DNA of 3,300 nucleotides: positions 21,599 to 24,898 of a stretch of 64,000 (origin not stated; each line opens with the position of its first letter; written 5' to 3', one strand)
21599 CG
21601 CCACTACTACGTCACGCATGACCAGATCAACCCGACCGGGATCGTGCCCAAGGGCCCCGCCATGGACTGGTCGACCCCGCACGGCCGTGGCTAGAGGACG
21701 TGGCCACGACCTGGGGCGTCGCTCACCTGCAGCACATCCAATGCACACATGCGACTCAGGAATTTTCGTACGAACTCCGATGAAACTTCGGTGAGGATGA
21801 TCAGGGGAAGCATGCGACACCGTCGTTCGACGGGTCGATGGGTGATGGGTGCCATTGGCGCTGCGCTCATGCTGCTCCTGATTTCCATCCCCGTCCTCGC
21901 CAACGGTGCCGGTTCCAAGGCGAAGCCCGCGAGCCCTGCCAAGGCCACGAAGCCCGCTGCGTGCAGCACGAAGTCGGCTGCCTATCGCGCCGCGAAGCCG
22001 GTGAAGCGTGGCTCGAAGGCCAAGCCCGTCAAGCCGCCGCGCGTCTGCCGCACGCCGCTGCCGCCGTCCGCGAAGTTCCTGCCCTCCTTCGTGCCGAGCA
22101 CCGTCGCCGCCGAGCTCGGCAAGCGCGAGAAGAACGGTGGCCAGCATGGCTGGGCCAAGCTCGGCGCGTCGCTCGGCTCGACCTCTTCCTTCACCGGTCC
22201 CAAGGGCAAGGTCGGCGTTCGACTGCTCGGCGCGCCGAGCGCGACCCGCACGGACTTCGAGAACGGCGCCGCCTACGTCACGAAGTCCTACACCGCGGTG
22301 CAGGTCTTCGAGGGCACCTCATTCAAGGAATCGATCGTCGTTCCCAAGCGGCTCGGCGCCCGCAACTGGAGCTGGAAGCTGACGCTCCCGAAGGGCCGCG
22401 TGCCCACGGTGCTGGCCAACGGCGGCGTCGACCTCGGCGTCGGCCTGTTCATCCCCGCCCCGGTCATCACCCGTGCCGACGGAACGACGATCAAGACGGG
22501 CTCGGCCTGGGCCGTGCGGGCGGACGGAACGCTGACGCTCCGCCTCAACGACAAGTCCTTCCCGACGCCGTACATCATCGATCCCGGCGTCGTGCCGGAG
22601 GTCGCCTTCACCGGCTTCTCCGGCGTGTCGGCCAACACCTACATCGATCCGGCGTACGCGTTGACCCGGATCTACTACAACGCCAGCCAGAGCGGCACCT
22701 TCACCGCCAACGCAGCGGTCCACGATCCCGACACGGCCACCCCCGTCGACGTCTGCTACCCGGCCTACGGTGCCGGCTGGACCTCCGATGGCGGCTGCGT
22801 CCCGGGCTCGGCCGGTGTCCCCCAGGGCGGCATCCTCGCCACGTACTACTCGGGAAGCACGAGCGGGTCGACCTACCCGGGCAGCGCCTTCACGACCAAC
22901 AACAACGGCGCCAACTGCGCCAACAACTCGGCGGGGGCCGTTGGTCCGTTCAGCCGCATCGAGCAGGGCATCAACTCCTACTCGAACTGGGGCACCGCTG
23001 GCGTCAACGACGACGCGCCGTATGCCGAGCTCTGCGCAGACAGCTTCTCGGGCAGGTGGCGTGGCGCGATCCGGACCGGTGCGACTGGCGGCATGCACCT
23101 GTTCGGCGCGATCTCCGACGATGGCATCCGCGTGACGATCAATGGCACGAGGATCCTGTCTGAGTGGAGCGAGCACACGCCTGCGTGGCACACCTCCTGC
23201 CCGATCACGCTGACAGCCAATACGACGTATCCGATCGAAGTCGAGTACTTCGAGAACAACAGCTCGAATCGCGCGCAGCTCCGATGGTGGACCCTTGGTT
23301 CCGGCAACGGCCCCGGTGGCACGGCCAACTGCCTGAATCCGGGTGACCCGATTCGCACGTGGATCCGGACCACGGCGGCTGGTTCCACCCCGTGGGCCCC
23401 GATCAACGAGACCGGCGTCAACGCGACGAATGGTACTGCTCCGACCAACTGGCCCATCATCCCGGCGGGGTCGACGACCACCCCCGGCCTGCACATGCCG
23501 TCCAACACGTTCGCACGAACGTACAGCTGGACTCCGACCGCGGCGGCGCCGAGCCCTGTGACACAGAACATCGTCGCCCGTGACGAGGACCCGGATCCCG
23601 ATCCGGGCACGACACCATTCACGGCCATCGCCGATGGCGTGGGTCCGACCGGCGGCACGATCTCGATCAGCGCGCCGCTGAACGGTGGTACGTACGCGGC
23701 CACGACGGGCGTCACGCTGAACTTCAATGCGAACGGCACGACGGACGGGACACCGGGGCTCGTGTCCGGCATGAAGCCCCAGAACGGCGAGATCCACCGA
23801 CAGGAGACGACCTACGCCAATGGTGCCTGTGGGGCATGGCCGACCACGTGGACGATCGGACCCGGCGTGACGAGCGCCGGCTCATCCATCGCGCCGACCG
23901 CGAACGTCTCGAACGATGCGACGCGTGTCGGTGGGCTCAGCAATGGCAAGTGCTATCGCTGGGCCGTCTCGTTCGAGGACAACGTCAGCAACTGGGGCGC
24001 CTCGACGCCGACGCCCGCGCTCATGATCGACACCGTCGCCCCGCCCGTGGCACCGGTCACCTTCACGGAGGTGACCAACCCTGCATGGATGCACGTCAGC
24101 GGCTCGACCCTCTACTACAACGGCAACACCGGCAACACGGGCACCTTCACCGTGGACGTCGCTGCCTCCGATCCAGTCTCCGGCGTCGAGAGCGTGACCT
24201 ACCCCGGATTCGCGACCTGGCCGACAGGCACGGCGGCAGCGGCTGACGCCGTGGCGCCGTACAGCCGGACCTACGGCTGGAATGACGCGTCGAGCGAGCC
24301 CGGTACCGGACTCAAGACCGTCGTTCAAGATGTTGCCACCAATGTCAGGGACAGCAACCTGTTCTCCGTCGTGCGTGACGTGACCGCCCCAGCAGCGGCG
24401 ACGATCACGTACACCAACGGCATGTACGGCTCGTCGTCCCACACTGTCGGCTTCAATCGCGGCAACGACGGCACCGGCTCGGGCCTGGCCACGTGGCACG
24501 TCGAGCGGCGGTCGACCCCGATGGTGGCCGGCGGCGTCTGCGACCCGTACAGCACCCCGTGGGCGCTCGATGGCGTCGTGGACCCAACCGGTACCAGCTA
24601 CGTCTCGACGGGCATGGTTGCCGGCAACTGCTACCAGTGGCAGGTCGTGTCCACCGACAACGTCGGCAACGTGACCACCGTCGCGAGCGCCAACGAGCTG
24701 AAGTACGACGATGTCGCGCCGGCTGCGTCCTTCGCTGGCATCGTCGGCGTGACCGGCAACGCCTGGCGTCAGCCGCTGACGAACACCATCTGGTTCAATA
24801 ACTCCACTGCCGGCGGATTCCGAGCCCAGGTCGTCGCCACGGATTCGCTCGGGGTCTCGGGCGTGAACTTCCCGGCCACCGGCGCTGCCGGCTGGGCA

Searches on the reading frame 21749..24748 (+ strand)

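Call 81: search_protein_families(library=pfam, proteins=[window:21749-24748:+], max_evalue=0.00001)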
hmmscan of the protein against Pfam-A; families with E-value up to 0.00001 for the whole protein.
window:21749-24748:+ (1000 aa): 1 family
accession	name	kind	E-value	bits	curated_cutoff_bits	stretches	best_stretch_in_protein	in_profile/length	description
PF07691.17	PA14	-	6.1e-11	42.8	24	1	428-513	41-133/147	PA14 domain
